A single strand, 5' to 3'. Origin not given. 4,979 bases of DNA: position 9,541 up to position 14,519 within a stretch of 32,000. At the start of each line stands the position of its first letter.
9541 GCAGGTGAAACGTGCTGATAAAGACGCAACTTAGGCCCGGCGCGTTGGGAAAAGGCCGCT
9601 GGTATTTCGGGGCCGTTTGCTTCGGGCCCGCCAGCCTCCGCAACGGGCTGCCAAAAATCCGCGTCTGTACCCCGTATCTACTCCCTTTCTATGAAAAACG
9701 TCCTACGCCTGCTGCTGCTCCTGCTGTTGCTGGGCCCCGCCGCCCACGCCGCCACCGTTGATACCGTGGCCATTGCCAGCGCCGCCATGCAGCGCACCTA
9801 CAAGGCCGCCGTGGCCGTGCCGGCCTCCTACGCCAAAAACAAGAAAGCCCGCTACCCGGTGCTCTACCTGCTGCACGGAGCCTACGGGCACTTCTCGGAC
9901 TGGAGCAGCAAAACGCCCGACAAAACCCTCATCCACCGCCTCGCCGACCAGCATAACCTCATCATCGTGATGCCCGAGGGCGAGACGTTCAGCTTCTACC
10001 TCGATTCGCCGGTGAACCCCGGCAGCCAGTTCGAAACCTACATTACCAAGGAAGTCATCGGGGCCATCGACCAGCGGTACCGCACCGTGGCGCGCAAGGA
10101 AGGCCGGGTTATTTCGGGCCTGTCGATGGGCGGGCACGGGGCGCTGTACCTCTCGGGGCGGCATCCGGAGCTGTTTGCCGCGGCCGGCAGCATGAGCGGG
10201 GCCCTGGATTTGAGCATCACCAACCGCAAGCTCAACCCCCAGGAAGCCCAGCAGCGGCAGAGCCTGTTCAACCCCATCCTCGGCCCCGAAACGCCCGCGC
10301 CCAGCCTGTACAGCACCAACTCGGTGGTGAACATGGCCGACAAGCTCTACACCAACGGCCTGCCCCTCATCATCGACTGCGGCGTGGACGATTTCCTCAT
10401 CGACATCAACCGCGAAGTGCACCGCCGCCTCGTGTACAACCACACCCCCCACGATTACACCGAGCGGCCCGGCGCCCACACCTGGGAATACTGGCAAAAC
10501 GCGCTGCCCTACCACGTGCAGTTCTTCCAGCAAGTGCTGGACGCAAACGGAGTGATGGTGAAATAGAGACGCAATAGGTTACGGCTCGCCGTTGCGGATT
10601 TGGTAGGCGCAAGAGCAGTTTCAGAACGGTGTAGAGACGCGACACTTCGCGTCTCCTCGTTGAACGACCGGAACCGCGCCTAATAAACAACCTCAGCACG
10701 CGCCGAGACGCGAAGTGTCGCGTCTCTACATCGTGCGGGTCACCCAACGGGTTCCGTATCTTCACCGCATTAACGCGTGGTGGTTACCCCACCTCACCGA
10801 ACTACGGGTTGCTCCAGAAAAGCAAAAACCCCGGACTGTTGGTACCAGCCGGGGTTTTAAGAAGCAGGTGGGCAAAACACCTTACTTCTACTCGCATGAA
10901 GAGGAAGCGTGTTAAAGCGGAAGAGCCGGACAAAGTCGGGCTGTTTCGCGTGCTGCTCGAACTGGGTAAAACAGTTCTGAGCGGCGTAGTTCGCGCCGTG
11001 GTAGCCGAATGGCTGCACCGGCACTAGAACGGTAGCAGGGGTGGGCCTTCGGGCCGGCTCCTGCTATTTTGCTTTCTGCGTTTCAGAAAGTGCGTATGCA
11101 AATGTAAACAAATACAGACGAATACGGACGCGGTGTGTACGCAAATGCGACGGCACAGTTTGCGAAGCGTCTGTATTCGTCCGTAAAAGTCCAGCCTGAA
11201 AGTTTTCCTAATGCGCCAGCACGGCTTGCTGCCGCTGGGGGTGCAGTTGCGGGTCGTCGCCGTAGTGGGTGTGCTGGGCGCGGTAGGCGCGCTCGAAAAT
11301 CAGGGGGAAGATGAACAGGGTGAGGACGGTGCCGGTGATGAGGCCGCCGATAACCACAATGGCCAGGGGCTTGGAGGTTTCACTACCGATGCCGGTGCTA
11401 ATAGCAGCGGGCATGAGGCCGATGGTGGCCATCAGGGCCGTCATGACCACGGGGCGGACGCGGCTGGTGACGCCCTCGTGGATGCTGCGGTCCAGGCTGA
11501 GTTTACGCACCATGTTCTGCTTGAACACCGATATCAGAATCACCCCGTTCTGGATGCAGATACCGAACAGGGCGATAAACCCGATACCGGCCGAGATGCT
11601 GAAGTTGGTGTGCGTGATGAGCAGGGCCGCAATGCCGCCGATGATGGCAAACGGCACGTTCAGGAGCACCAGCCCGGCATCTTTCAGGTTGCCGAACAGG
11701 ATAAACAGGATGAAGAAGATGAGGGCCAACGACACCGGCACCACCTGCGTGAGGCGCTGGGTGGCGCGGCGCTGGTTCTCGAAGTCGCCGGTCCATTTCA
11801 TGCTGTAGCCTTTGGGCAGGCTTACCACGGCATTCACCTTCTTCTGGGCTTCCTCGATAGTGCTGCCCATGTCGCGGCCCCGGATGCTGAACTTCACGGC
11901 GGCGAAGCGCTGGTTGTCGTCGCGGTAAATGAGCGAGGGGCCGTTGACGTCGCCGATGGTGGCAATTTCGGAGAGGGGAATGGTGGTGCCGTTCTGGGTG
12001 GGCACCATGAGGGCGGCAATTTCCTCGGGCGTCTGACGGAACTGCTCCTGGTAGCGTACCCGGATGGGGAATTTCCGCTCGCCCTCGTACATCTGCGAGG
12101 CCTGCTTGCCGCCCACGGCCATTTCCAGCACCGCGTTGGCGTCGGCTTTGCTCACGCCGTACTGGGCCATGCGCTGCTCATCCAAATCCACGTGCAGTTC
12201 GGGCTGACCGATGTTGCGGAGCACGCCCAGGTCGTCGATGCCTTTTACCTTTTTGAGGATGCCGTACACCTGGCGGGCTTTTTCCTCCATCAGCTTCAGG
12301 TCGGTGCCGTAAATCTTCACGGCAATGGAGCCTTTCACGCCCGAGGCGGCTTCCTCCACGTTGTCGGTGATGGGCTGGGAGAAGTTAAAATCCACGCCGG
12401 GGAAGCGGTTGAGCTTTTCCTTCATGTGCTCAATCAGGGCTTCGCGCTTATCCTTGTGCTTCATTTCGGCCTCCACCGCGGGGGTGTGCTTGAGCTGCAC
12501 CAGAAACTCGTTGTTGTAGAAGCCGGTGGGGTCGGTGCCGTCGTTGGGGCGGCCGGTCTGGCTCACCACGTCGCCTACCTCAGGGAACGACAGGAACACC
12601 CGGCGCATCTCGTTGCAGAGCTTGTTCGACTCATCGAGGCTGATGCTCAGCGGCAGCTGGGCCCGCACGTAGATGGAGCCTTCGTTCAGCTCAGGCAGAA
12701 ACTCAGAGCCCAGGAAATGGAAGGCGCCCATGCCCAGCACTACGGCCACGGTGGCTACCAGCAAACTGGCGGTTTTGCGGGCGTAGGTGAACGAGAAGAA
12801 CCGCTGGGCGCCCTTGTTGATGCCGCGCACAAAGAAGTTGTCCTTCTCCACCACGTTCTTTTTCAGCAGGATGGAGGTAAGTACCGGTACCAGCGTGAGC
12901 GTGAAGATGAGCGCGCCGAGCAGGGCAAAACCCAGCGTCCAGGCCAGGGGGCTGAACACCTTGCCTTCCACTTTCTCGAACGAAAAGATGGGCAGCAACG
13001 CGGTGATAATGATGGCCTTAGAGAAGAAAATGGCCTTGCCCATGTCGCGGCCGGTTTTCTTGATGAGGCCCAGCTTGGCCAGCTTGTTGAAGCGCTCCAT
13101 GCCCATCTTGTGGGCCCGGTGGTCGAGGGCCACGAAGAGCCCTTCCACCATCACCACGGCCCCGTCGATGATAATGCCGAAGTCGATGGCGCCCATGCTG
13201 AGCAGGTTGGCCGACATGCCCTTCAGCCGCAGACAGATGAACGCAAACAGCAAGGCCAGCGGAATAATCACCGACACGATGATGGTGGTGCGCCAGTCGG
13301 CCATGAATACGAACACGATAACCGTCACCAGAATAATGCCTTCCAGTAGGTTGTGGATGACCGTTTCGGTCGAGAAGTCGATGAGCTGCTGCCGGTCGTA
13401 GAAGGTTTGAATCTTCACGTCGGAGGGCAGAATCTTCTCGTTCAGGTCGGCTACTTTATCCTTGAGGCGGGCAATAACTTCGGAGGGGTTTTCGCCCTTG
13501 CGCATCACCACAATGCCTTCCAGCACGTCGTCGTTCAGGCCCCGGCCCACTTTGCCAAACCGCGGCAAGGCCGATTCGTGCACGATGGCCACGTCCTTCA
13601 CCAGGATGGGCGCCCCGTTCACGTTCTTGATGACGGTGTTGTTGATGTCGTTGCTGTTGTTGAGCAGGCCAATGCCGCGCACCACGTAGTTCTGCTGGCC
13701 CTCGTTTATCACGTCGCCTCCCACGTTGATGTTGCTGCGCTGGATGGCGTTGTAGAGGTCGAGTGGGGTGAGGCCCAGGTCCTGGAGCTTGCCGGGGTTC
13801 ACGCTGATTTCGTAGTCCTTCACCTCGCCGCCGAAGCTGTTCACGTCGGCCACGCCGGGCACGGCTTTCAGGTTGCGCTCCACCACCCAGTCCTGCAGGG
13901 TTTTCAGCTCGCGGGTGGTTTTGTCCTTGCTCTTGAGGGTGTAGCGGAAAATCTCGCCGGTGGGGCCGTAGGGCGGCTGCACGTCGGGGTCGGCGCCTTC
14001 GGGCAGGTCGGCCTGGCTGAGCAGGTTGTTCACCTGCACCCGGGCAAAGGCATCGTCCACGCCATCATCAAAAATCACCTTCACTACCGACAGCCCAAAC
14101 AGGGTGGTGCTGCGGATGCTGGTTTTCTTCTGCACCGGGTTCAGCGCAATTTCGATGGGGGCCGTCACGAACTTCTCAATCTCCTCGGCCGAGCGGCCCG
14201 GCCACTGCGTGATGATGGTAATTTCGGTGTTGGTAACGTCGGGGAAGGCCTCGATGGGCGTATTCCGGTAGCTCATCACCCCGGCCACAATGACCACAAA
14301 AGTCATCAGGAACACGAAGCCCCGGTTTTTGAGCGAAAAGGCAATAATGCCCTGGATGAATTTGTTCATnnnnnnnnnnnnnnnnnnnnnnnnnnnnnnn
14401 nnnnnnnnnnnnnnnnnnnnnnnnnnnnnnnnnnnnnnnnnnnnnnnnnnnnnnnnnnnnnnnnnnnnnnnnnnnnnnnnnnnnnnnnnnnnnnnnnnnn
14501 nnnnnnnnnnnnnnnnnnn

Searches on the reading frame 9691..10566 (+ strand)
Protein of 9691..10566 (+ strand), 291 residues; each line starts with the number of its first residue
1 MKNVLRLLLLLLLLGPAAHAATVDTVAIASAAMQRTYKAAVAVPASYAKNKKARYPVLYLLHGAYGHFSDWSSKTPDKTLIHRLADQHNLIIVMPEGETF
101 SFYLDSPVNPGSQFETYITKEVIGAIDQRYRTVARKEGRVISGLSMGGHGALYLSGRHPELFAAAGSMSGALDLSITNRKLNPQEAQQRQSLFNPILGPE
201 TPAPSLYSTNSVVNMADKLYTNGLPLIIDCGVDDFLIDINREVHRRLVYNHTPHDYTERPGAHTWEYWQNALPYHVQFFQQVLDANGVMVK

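Call 4: search_protein_families(library=pfam, proteins=[window:9691-10566:+])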
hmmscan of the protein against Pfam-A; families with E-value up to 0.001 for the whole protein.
window:9691-10566:+ (291 aa): 1 family
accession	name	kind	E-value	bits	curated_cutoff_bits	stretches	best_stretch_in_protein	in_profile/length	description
PF00756.26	Esterase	-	4e-34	119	22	1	30-276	1-248/251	Putative esterase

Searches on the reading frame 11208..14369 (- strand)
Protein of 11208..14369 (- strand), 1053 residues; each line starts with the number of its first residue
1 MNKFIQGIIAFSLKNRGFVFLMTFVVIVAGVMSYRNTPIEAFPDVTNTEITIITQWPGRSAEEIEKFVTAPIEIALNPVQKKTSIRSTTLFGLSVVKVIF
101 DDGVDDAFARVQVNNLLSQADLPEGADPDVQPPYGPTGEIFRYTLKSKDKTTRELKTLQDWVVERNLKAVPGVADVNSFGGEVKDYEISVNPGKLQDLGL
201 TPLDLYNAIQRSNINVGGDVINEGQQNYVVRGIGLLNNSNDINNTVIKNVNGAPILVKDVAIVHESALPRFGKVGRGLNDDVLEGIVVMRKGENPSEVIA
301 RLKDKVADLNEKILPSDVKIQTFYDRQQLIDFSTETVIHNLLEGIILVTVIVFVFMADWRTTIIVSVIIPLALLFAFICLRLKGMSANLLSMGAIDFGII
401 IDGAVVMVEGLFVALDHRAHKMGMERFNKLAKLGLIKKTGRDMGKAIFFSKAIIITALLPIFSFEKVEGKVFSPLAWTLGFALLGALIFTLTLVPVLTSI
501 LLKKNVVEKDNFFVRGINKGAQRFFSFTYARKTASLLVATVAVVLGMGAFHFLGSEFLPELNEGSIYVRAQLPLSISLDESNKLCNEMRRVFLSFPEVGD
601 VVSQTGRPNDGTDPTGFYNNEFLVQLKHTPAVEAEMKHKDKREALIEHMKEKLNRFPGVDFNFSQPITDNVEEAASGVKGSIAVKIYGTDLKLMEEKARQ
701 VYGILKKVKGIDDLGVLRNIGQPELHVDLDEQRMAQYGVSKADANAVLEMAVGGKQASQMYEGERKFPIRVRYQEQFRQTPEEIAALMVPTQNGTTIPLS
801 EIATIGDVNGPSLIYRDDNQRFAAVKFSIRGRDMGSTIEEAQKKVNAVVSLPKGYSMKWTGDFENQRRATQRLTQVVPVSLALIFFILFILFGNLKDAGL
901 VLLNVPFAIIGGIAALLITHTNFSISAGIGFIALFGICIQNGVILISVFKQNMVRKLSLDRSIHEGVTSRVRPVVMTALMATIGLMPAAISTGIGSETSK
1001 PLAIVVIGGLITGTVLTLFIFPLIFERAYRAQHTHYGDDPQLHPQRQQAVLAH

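Call 4: search_protein_families(library=pfam, proteins=[window:11208-14369:-])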
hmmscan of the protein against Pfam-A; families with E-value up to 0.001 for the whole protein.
window:11208-14369:- (1053 aa): 1 family
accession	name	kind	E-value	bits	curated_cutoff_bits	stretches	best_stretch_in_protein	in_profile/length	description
PF00873.25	ACR_tran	-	7.9e-256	851.9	28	1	8-1025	1-1017/1021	AcrB/AcrD/AcrF family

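Call 19: search_protein_families(library=ncbifam, proteins=[window:11208-14369:-])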
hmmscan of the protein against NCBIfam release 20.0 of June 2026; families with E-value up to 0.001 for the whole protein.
window:11208-14369:- (1053 aa): 13 families
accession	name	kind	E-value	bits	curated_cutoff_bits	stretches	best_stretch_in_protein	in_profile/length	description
TIGR00914.1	2A0601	subfamily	1.9e-279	929.8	701.45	1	5-1035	2-1042/1051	CusA/CzcA family heavy metal efflux RND transporter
NF033617.1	RND_permease_2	subfamily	1.1e-149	500.4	1250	1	21-1026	13-1005/1009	multidrug efflux RND transporter permease subunit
NF000282.2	RND_permease_1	subfamily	3.7e-127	425.7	1250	1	18-1025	10-1024/1029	multidrug efflux RND transporter permease subunit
TIGR00915.1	2A0602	subfamily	4.9e-115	385.6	940.35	1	17-1025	10-1025/1050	efflux RND transporter permease subunit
NF007905.0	PRK10614.1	equivalog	6.5e-87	292.3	1774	1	20-1025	15-1005/1025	multidrug efflux RND transporter permease subunit MdtC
NF007798.0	PRK10503.1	equivalog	3.2e-84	283.3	1584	1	21-1025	25-1019/1040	MdtB/MuxB family multidrug efflux RND transporter permease subunit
NF007133.0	PRK09579.1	equivalog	1.7e-81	274.2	1763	1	21-1030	16-1004/1017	multidrug efflux RND transporter permease subunit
NF007131.0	PRK09577.1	equivalog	3.8e-81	273.2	1768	1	15-1027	8-1021/1045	multidrug efflux RND transporter permease subunit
NF007842.1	PRK10555.1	equivalog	2.4e-75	254.2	1854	1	15-1026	8-1024/1036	multidrug efflux RND transporter permease AcrD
NF011706.2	PRK15127.1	equivalog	3.2e-70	237.2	2150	1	16-1027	9-1028/1049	multidrug efflux RND transporter permease subunit AcrB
NF000037.1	RND_perm_OqxB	exception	1.5e-57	195.2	2200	2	18-511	13-508/1050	multidrug efflux RND transporter permease subunit OqxB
TIGR00921.1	2A067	subfamily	1.2e-05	23.6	351.9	1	851-1024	168-342/733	hydrophobe/amphiphile efflux-3 (HAE3) family transporter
NF008381.0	PRK11176.1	equivalog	0.00016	20.2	867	1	323-447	129-248/582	lipid A ABC transporter ATP-binding protein/permease MsbA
